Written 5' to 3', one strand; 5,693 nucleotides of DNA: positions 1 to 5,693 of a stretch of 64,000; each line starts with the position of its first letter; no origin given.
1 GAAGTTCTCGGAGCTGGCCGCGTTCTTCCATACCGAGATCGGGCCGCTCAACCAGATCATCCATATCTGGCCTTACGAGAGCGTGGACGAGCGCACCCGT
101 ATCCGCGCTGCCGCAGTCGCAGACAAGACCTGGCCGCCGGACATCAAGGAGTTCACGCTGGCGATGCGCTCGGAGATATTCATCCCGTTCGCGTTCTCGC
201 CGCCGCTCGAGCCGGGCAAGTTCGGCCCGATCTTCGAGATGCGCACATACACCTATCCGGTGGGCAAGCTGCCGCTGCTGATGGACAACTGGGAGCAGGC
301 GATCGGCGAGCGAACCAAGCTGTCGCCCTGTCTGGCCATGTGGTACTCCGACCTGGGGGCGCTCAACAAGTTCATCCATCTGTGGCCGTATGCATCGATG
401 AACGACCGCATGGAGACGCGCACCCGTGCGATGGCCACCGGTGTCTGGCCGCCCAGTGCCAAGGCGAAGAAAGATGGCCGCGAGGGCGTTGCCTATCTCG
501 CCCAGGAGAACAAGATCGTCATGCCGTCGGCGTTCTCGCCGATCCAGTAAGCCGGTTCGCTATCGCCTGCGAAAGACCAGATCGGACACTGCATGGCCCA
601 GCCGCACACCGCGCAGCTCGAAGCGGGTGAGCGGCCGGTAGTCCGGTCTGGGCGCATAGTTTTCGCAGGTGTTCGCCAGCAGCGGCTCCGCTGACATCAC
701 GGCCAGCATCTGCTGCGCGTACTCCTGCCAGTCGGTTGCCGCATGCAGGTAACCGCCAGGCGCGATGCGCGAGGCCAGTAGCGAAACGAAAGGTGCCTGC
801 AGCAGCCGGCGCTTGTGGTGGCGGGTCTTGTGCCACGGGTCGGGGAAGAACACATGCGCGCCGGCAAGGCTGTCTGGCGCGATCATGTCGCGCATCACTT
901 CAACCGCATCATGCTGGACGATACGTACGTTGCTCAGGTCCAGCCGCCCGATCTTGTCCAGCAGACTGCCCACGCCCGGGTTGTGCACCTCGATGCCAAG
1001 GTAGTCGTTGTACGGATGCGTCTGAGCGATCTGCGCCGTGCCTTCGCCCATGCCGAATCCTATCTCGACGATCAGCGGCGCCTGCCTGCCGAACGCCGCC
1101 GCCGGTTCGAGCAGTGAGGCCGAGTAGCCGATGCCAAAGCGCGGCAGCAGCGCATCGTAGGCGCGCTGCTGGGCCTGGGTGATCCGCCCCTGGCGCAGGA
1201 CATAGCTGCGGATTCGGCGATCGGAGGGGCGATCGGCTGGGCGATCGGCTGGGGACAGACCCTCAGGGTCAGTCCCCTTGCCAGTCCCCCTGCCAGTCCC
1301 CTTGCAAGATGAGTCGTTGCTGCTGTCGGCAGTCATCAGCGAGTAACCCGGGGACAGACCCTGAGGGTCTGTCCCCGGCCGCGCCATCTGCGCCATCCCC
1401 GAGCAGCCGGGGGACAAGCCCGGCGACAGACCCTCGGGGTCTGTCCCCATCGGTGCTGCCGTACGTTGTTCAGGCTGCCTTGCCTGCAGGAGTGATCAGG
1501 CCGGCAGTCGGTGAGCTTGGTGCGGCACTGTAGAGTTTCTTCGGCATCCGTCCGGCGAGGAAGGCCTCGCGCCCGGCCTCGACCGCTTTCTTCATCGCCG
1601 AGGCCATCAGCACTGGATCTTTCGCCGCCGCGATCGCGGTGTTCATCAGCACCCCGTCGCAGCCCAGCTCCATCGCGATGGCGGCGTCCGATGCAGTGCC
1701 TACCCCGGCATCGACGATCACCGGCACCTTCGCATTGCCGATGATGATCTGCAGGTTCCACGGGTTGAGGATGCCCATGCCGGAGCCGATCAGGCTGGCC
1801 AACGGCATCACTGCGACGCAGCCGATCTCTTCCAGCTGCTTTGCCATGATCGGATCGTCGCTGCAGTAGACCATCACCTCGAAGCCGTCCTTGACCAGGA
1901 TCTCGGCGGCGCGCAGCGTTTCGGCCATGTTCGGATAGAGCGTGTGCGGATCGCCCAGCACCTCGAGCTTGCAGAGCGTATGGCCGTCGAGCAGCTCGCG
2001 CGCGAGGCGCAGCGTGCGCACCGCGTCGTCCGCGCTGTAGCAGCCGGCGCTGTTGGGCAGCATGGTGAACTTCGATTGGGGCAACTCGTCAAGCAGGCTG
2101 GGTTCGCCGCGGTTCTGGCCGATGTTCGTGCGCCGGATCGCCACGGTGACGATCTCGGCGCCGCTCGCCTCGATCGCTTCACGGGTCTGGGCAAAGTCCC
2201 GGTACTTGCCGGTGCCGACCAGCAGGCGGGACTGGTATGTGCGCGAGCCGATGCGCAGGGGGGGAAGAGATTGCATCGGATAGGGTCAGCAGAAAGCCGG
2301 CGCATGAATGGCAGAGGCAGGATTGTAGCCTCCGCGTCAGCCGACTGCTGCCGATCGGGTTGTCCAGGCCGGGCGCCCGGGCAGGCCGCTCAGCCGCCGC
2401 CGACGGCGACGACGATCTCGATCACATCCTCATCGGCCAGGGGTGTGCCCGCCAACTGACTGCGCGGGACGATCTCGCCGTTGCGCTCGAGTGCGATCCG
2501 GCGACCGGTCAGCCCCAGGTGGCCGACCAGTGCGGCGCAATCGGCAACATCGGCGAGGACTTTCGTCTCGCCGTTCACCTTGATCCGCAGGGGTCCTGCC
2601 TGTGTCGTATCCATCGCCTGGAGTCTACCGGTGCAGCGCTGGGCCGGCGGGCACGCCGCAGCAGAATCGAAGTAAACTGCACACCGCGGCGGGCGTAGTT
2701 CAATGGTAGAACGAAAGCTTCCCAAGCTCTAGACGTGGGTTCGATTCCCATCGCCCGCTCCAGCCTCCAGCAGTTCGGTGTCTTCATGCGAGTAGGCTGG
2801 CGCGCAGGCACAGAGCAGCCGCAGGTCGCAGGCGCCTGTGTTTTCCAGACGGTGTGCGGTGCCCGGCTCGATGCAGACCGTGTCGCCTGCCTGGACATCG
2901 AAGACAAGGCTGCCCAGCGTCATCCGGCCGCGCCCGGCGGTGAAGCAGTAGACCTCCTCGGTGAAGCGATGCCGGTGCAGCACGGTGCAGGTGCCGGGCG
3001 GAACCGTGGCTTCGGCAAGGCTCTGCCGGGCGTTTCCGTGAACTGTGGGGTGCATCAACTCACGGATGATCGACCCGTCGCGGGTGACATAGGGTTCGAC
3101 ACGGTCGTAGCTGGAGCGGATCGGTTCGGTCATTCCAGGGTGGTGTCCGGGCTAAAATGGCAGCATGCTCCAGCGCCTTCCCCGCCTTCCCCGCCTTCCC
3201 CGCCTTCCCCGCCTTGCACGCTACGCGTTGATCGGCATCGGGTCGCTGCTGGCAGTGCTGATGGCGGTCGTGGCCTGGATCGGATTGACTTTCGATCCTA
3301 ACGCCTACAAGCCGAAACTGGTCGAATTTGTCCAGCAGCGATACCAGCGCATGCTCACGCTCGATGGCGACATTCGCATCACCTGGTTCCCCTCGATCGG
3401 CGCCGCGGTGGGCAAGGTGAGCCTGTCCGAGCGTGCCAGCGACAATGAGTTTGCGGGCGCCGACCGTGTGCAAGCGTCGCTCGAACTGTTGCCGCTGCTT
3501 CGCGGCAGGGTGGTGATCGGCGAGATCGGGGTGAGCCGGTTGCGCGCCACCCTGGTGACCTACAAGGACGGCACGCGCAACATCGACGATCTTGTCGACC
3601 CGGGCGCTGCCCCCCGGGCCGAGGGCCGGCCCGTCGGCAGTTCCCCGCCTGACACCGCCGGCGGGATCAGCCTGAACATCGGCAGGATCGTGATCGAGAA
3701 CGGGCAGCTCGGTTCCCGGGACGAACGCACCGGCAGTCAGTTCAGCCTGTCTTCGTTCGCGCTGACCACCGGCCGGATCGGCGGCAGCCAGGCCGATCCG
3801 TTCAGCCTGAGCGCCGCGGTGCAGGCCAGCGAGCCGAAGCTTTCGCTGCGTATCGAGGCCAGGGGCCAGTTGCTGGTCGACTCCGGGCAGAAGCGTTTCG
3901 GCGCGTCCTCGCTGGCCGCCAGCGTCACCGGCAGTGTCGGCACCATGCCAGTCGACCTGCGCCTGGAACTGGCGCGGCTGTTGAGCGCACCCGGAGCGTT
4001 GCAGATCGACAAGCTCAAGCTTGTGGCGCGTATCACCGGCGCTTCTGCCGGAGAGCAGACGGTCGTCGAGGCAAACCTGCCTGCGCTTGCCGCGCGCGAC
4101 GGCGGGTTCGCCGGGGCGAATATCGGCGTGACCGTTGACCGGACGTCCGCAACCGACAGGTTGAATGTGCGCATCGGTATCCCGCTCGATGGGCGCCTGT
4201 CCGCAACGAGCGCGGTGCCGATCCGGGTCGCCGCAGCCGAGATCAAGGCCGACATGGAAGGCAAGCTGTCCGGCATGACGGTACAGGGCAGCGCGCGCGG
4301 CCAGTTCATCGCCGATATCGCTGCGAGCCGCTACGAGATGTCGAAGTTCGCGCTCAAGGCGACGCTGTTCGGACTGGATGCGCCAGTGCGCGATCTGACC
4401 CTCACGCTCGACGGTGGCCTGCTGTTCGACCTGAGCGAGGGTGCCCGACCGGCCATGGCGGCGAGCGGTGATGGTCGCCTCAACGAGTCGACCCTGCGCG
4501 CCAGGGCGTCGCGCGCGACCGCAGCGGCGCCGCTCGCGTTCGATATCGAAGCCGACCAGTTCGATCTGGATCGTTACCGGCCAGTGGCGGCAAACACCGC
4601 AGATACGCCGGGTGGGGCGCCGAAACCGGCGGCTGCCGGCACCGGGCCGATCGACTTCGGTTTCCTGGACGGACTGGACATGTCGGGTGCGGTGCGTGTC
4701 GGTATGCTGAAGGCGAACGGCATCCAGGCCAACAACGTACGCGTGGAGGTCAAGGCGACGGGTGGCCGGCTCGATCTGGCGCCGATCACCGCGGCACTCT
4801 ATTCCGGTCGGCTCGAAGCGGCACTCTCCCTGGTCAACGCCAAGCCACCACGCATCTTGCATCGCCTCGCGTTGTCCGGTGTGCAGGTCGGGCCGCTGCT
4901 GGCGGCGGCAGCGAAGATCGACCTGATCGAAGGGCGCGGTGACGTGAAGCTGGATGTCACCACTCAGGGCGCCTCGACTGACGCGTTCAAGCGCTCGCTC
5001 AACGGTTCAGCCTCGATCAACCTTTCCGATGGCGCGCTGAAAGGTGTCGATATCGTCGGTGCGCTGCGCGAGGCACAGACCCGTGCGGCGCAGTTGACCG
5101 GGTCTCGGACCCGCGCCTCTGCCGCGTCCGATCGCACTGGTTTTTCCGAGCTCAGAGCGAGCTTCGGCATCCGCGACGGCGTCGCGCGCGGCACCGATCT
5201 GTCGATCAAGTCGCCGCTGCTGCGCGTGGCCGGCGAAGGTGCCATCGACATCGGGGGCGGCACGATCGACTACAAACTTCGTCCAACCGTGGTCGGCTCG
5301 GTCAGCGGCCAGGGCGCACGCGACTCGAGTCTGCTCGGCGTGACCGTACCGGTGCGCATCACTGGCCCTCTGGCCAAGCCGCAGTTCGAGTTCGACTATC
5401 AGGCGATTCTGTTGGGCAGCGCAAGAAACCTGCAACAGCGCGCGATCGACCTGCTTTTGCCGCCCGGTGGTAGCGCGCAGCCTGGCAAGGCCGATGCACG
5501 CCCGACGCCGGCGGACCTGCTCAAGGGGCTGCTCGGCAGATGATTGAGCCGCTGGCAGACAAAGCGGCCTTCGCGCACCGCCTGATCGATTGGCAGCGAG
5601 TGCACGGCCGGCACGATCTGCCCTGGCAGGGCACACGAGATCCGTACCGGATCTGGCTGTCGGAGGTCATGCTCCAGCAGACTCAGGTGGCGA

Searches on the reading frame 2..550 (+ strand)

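Call 53: search_protein_families(library=pfam, proteins=[window:2-550:+], max_evalue=0.0001)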
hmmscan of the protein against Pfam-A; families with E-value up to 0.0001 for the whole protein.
window:2-550:+ (182 aa): 1 family
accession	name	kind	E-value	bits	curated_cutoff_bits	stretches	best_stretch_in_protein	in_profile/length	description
PF07978.19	NIPSNAP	-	3e-38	130.5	22.3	2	78-180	1-102/102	NIPSNAP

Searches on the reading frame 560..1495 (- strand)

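Call 53: search_protein_families(library=pfam, proteins=[window:560-1495:-], max_evalue=0.0001)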
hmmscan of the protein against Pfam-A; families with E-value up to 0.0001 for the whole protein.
window:560-1495:- (311 aa): 1 family
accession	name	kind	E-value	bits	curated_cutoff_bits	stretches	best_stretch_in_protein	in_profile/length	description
PF02390.23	Methyltransf_4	-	4.2e-54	183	24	1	138-305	1-172/173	Putative methyltransferase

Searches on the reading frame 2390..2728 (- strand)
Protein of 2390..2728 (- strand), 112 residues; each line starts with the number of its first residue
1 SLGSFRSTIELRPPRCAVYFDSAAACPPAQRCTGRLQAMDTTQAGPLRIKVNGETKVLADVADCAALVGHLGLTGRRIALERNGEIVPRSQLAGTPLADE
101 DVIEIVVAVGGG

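Call 53: search_protein_families(library=pfam, proteins=[window:2390-2728:-], max_evalue=0.0001)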
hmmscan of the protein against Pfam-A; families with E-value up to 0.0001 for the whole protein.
window:2390-2728:- (112 aa): 1 family
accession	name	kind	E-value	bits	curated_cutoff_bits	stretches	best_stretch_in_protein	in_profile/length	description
PF02597.26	ThiS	-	8.7e-13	49.1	22.5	1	49-112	1-76/76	ThiS family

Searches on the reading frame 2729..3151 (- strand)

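Call 53: search_protein_families(library=pfam, proteins=[window:2729-3151:-], max_evalue=0.0001)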
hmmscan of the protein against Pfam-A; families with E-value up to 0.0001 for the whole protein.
window:2729-3151:- (140 aa): 2 families
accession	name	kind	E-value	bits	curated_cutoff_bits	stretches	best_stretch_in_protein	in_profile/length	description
PF07883.17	Cupin_2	-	1.3e-12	47.7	27.2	1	48-115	3-69/70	Cupin domain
PF01050.24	MannoseP_isomer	-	1.2e-06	29.1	23.6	1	37-124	22-109/116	Mannose-6-phosphate isomerase C-terminal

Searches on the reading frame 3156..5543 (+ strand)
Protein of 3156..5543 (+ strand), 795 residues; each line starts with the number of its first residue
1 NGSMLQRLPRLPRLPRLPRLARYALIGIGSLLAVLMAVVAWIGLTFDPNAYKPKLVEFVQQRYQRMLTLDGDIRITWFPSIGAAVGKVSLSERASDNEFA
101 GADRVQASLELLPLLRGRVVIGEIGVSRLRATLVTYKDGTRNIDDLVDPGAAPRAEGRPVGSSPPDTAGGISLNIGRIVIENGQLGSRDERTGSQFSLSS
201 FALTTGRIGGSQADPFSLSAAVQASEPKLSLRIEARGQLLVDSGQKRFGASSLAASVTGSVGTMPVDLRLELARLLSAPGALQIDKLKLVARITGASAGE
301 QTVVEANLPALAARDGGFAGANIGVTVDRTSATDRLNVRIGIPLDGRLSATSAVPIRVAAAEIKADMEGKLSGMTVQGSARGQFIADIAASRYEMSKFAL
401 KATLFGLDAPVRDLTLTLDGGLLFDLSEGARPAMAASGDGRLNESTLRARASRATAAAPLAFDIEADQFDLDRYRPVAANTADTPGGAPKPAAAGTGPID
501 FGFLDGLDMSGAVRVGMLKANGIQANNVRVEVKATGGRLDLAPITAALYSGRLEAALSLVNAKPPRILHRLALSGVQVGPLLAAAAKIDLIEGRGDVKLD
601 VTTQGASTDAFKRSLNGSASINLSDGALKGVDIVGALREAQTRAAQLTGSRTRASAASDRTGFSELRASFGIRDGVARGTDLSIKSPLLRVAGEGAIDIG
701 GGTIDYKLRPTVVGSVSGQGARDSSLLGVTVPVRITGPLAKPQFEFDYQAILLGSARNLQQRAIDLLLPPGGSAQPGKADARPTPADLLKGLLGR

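Call 53: search_protein_families(library=pfam, proteins=[window:3156-5543:+], max_evalue=0.0001)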
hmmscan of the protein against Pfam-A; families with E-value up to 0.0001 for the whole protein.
window:3156-5543:+ (795 aa): 3 families
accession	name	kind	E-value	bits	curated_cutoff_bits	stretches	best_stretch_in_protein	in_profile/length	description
PF05170.20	AsmA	-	3.5e-55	188.4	29.8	2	21-271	5-243/607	AsmA family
PF05359.17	DUF748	-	7.8e-18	64.4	50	1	14-622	8-585/1037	Domain of Unknown Function (DUF748)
PF13116.12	YhdP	-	1.5e-10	40.1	46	1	512-717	967-1179/1224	YhdP protein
